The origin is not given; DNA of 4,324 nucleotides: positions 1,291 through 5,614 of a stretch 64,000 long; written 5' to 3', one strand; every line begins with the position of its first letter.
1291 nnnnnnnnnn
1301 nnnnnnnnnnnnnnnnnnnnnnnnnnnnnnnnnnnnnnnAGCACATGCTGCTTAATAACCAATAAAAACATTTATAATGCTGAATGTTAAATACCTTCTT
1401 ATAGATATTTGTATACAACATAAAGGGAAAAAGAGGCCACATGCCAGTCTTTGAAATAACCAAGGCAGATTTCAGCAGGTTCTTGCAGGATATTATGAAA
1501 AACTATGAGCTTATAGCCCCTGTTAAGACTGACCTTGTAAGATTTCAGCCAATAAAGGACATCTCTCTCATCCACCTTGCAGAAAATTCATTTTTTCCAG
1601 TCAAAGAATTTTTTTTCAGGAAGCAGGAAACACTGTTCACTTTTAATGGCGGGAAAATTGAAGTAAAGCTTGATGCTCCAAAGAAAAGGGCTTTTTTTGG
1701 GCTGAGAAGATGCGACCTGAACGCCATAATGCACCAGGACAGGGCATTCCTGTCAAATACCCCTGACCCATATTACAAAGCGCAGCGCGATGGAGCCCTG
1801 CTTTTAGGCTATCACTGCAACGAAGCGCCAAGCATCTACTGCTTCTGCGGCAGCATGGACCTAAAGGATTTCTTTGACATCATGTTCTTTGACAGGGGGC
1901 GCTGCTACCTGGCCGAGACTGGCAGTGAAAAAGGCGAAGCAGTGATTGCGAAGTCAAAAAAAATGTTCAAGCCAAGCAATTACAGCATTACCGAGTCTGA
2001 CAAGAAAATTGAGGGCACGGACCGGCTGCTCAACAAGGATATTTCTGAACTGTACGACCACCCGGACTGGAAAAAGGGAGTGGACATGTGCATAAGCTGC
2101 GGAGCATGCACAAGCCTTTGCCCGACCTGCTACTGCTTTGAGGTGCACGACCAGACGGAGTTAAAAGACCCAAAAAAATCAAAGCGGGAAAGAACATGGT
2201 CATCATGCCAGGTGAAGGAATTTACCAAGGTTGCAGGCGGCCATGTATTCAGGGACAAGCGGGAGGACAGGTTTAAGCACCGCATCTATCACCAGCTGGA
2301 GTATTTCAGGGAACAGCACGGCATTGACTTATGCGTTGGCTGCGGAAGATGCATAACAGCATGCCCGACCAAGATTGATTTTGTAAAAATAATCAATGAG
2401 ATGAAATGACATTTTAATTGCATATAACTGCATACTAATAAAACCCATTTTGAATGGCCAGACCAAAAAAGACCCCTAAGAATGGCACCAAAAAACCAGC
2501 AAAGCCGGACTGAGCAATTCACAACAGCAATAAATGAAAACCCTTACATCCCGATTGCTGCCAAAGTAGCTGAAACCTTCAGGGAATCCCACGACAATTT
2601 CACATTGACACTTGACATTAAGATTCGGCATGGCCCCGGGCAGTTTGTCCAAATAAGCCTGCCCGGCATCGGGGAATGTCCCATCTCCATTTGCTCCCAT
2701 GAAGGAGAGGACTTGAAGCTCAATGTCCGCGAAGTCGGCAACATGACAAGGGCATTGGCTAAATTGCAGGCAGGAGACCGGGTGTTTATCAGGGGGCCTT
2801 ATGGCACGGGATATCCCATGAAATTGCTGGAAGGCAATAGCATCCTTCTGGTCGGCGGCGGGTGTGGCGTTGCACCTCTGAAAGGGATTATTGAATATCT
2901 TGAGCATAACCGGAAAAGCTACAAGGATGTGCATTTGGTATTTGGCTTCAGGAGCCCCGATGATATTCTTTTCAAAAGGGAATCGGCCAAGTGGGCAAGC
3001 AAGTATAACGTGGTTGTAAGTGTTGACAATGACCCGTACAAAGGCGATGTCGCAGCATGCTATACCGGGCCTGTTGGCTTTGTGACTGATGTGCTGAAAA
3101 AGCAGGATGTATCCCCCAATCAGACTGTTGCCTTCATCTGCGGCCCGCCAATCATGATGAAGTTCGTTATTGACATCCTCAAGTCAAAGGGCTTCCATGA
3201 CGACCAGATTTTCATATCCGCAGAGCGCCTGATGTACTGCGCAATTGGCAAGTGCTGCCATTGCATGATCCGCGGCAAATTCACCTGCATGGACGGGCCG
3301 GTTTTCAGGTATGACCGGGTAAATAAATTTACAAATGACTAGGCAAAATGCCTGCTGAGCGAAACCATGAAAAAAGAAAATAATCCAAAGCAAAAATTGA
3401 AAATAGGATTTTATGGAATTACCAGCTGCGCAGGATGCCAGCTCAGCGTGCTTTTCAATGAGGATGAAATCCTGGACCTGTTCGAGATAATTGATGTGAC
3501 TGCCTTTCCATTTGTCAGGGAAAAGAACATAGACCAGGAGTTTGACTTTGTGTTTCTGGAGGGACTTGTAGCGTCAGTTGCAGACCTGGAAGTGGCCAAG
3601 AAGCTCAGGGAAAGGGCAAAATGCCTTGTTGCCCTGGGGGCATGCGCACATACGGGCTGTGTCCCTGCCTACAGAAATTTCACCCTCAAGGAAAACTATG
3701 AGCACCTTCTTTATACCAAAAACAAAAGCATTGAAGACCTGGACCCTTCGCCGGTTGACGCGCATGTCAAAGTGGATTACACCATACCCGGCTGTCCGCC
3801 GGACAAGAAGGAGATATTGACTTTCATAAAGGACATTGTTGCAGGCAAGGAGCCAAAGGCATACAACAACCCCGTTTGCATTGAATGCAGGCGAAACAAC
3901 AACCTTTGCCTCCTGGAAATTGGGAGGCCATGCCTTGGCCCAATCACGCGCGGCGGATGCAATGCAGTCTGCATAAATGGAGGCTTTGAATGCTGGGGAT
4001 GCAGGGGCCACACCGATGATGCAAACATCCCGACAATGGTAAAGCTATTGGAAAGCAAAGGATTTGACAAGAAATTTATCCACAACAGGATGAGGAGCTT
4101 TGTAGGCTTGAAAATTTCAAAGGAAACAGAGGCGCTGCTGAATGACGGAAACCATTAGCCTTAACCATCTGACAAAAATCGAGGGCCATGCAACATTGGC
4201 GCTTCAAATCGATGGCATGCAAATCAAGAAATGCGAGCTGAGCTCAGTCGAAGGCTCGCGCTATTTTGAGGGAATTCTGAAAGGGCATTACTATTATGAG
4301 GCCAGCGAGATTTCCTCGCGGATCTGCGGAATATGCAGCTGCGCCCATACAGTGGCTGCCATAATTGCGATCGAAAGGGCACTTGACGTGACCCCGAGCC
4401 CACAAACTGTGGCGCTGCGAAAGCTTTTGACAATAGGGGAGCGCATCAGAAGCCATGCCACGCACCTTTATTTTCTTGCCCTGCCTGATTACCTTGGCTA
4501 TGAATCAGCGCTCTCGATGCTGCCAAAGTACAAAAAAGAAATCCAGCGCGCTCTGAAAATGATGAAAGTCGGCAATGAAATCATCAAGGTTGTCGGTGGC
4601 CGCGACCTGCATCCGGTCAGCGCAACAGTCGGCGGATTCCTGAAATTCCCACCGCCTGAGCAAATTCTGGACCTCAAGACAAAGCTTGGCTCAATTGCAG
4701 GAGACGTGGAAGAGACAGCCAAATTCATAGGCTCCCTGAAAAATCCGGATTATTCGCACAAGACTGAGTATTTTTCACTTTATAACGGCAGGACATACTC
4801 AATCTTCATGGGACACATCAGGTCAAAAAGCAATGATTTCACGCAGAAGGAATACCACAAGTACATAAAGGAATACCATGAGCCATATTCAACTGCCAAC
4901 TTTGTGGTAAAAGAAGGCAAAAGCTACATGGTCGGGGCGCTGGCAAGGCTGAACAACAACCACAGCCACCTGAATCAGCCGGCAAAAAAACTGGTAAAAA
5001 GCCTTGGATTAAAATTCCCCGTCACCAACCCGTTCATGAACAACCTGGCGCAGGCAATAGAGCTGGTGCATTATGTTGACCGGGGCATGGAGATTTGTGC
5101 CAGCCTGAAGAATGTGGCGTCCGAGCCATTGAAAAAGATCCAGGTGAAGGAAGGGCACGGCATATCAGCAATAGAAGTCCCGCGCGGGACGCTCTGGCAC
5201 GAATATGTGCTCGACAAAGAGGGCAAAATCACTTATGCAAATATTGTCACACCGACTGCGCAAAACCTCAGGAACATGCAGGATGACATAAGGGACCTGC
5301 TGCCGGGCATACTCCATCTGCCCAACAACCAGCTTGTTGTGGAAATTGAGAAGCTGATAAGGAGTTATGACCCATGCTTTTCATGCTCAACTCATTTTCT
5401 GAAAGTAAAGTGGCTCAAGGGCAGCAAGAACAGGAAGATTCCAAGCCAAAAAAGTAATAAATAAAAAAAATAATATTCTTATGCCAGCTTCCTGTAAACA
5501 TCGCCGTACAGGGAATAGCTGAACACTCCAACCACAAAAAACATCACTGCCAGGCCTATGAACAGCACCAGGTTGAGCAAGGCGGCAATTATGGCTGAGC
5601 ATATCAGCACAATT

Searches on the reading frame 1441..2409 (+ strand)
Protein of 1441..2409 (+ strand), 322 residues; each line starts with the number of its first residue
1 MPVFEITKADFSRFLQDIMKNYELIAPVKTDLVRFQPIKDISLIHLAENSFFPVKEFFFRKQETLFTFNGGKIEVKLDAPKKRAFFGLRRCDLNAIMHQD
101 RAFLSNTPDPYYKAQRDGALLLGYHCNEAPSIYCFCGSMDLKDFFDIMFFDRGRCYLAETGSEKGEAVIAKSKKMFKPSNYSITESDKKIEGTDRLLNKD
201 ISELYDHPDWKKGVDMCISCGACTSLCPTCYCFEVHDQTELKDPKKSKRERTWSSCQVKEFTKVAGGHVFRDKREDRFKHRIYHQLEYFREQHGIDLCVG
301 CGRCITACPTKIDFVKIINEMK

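Call 23: search_protein_families(library=pfam, proteins=[window:1441-2409:+], max_evalue=0.00001)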
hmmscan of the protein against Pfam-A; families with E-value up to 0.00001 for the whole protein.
window:1441-2409:+ (322 aa): 10 families
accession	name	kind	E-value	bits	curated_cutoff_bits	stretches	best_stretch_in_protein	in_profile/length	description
PF17179.9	Fer4_22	-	7.6e-33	113.7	27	1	217-312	2-95/95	4Fe-4S dicluster domain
PF13183.11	Fer4_8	-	2.4e-10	41.2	27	1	214-312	2-68/68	4Fe-4S dicluster domain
PF00037.32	Fer4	-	7e-09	35.6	21.1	0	296-311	6-21/24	4Fe-4S binding domain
PF13237.11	Fer4_10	-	3.1e-07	30.6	25.5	0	296-310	7-21/53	4Fe-4S dicluster domain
PF12838.12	Fer4_7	-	5.4e-07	30.4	27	0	217-312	2-52/52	4Fe-4S dicluster domain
PF13746.11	Fer4_18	-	9.4e-07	29.5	27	0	273-315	36-78/114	4Fe-4S dicluster domain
PF12797.12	Fer4_2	-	1.6e-06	28.1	24.5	0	296-310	8-22/22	4Fe-4S binding domain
PF13187.11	Fer4_9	-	2.9e-06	27.6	27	0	216-311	1-50/52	4Fe-4S dicluster domain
PF13534.11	Fer4_17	-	5.8e-06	27.2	22.2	0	217-313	2-61/61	4Fe-4S dicluster domain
PF12800.12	Fer4_4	-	7e-06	26.4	24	0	296-310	2-16/17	4Fe-4S binding domain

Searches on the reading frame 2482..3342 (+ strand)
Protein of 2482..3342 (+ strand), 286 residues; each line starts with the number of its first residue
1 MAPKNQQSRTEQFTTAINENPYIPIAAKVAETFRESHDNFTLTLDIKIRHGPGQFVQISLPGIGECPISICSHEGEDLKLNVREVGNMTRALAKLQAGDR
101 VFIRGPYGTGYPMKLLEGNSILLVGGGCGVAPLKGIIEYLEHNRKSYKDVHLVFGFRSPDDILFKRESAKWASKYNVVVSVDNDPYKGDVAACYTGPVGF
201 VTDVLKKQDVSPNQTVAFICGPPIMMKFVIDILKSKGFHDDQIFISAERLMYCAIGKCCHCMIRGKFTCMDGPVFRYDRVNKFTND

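Call 73: search_protein_families(library=pfam, proteins=[window:2482-3342:+], max_evalue=0.00001)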
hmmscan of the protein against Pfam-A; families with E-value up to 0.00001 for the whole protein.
window:2482-3342:+ (286 aa): 2 families
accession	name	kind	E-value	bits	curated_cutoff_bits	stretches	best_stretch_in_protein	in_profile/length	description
PF00175.26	NAD_binding_1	-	3.5e-15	57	22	1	123-229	1-107/109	Oxidoreductase NAD-binding domain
PF10418.14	DHODB_Fe-S_bind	-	1.3e-08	34.9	23.9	1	248-280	1-40/41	Iron-sulfur cluster binding domain of dihydroorotate dehydrogenase B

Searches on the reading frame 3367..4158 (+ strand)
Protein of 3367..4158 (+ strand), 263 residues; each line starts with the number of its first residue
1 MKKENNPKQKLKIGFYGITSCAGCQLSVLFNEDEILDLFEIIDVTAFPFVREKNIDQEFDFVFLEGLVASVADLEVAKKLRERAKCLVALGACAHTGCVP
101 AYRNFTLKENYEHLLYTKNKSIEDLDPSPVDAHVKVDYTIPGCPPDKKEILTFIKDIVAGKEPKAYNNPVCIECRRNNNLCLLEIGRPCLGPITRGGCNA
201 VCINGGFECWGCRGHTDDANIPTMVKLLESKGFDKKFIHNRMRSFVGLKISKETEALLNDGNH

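Call 73: search_protein_families(library=pfam, proteins=[window:3367-4158:+], max_evalue=0.00001)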
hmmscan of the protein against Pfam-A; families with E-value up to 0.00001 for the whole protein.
window:3367-4158:+ (263 aa): 1 family
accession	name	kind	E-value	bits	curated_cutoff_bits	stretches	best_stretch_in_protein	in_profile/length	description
PF01058.29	Oxidored_q6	-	1.4e-24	86.7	27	1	21-155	1-126/128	NADH ubiquinone oxidoreductase, 20 Kd subunit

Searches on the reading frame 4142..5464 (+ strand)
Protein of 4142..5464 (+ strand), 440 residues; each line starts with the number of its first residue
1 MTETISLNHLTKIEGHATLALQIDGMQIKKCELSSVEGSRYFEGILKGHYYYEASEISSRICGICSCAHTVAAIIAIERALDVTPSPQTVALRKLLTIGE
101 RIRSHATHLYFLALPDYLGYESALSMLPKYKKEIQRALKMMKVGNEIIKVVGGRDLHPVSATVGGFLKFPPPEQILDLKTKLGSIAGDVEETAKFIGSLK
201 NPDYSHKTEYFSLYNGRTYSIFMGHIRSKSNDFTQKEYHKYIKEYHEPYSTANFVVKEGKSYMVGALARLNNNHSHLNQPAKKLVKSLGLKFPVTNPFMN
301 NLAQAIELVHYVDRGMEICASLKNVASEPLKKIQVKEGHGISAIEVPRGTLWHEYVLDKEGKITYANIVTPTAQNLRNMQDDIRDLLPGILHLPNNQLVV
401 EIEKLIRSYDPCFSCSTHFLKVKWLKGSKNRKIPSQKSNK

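Call 23: search_protein_families(library=pfam, proteins=[window:4142-5464:+], max_evalue=0.00001)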
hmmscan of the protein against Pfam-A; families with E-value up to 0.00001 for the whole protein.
window:4142-5464:+ (440 aa): 1 family
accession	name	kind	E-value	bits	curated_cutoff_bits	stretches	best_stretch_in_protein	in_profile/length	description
PF00374.24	NiFeSe_Hases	-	1e-32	114.2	25.8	2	40-137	1-98/508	Nickel-dependent hydrogenase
